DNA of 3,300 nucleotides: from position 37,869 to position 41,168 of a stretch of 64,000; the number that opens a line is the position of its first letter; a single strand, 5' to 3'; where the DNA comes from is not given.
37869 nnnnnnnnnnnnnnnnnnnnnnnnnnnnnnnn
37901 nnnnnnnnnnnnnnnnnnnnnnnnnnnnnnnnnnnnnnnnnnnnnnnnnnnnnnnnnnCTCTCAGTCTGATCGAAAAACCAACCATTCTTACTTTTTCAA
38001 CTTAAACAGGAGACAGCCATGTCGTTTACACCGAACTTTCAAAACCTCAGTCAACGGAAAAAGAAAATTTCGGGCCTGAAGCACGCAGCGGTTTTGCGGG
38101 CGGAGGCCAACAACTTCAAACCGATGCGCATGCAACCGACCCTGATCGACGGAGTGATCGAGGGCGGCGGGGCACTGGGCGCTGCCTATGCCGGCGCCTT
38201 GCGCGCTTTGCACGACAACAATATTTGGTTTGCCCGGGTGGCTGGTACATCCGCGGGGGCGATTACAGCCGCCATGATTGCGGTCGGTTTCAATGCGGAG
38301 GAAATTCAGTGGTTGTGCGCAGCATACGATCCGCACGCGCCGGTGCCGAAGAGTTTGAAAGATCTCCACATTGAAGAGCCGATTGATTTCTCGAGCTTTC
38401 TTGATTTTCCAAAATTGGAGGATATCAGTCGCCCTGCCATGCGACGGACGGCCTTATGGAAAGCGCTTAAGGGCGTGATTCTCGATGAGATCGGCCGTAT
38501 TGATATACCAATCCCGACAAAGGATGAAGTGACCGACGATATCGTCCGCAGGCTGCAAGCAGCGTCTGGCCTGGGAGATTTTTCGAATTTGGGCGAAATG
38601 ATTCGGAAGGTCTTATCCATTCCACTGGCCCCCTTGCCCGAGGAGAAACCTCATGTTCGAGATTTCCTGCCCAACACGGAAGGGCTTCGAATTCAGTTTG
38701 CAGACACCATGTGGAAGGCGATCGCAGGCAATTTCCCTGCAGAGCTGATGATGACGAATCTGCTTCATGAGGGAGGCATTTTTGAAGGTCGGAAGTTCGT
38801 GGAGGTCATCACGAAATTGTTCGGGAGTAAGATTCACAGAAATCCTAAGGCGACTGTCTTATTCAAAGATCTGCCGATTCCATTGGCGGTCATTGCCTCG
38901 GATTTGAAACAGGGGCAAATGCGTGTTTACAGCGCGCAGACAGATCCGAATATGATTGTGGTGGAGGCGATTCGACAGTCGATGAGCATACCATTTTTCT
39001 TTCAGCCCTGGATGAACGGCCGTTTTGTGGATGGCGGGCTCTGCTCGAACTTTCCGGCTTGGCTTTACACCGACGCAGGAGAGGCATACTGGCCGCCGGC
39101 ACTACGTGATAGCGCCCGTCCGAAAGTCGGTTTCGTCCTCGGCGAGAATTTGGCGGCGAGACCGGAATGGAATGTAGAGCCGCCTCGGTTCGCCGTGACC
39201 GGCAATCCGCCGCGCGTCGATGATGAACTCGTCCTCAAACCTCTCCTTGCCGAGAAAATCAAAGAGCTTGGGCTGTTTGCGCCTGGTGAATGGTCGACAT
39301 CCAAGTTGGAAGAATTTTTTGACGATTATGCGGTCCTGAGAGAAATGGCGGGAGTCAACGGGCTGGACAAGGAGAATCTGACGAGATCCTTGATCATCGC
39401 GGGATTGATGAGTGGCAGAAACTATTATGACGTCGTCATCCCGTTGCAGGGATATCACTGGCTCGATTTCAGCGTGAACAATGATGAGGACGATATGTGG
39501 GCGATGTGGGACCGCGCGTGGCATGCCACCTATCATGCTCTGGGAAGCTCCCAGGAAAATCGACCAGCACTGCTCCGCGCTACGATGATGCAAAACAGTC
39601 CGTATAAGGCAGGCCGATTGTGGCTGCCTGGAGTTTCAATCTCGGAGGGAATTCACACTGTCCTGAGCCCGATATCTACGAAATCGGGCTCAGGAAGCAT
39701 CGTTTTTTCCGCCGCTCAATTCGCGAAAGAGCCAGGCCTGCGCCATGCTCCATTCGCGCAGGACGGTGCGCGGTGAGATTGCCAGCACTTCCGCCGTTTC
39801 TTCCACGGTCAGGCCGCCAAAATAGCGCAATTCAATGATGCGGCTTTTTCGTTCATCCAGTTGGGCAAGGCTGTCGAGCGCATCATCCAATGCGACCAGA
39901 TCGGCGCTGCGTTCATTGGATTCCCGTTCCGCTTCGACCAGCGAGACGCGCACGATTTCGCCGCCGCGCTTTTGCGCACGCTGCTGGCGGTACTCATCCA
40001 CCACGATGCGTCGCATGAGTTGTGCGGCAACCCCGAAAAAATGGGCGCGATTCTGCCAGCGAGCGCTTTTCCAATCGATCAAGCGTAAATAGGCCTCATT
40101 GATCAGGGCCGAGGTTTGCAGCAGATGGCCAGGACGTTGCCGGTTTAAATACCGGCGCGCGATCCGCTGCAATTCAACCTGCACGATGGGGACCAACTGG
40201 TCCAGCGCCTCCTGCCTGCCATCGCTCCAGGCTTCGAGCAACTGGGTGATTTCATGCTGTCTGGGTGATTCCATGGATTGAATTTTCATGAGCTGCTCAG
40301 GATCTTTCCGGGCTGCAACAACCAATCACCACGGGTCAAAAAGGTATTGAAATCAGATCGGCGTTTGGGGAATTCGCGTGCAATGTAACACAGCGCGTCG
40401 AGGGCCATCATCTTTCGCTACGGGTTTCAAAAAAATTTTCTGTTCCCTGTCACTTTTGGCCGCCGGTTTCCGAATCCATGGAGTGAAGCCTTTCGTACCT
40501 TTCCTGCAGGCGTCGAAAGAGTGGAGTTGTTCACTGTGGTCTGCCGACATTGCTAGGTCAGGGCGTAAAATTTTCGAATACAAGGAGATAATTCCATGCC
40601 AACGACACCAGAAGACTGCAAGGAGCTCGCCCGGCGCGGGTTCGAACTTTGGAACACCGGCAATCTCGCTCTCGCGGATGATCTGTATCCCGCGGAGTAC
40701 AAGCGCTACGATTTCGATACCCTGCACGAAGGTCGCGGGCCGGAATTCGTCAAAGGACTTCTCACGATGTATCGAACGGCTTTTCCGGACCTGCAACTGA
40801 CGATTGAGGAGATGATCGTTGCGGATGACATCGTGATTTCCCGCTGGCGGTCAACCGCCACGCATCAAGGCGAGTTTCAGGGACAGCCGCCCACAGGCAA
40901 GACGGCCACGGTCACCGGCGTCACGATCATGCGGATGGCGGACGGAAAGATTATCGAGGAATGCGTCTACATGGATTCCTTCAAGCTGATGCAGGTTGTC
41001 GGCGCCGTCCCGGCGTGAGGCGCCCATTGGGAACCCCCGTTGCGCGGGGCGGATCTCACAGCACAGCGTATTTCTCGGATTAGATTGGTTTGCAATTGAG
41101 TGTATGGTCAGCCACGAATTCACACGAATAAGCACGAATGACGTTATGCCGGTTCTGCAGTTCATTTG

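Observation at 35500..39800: Lower-GC three-gene island: membrane protein, secreted HExxH zincin and patatin-like phospholipase, with no known system context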

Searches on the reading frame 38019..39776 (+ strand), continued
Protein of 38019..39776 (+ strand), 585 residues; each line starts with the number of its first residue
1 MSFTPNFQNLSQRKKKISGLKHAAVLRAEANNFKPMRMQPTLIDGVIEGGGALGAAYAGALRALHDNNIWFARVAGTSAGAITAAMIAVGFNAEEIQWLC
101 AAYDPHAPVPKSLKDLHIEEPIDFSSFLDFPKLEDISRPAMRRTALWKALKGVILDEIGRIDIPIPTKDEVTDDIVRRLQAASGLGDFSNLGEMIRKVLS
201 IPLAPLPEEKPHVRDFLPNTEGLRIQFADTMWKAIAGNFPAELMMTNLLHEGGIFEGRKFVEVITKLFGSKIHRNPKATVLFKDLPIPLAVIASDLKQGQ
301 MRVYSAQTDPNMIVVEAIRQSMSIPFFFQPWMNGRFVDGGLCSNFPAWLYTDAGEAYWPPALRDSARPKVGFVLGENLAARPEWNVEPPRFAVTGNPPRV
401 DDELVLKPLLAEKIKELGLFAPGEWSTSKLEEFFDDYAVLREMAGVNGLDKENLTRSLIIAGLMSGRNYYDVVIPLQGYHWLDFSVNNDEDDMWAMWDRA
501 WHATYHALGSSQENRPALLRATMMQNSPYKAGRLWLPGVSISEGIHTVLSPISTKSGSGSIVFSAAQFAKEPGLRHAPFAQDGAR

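Call 75: find_encoding_contigs(protein=P0099, flank=6000, max_places=2)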
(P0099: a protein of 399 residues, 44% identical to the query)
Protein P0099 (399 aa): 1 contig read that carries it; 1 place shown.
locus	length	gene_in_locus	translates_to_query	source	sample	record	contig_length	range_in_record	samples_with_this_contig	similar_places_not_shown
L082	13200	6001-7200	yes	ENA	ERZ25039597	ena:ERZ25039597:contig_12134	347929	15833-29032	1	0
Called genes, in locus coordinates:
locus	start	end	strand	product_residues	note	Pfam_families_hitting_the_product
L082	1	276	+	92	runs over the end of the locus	PF01063:Aminotran_4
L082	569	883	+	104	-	-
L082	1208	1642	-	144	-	-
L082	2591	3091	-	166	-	PF06844:DUF1244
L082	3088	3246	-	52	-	-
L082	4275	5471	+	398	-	PF00224:PK, PF02887:PK_C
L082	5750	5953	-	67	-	-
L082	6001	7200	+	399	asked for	PF01734:Patatin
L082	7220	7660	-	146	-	PF09537:DUF2383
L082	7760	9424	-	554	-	PF01593:Amino_oxidase, PF13450:NAD_binding_8 (weak)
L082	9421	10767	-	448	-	PF00795:CN_hydrolase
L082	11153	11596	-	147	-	-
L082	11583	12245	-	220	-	PF03417:AAT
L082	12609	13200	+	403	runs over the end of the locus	-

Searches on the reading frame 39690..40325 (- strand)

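Call 3: search_protein_families(library=pfam, proteins=[window:39690-40325:-], max_evalue=0.1)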
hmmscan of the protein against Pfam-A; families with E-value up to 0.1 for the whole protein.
window:39690-40325:- (211 aa): 7 families
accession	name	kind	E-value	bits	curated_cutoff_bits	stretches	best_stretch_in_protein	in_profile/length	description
PF07638.17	Sigma70_ECF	-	2.5e-53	181.2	21.1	1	24-204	2-184/185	ECF sigma factor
PF08281.18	Sigma70_r4_2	-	3.2e-09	36.7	25.7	1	150-188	5-43/54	Sigma-70, region 4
PF04545.22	Sigma70_r4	-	1.6e-08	34.4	24.1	1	153-188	2-37/50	Sigma-70, region 4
PF13384.12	HTH_23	-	0.01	16.1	24.6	1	158-189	5-35/50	Homeodomain-like domain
PF12728.13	HTH_17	-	0.014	16.1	27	1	172-190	2-20/51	Helix-turn-helix domain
PF13518.12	HTH_28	-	0.056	14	25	1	162-192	4-32/52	Helix-turn-helix domain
PF06530.18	Phage_antitermQ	-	0.076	13.4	26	0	142-198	49-105/118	Phage antitermination protein Q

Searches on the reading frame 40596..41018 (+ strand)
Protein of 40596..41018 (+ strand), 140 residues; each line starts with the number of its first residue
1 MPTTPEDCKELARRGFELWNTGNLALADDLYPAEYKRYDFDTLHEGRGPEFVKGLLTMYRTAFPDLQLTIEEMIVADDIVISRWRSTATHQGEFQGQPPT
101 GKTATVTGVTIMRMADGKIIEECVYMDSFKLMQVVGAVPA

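Call 3: search_protein_families(library=pfam, proteins=[window:40596-41018:+], max_evalue=0.1)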
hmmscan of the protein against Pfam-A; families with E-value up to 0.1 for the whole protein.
window:40596-41018:+ (140 aa): 3 families
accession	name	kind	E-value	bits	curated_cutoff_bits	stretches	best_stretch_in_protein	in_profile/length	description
PF07366.18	SnoaL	-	3.7e-31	108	28.4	1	11-133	3-124/126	SnoaL-like polyketide cyclase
PF12680.13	SnoaL_2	-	2.8e-18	66.9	27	1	13-121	2-101/102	SnoaL-like domain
PF14534.12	DUF4440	-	0.01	16.7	25.2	1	10-102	3-91/107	Domain of unknown function (DUF4440)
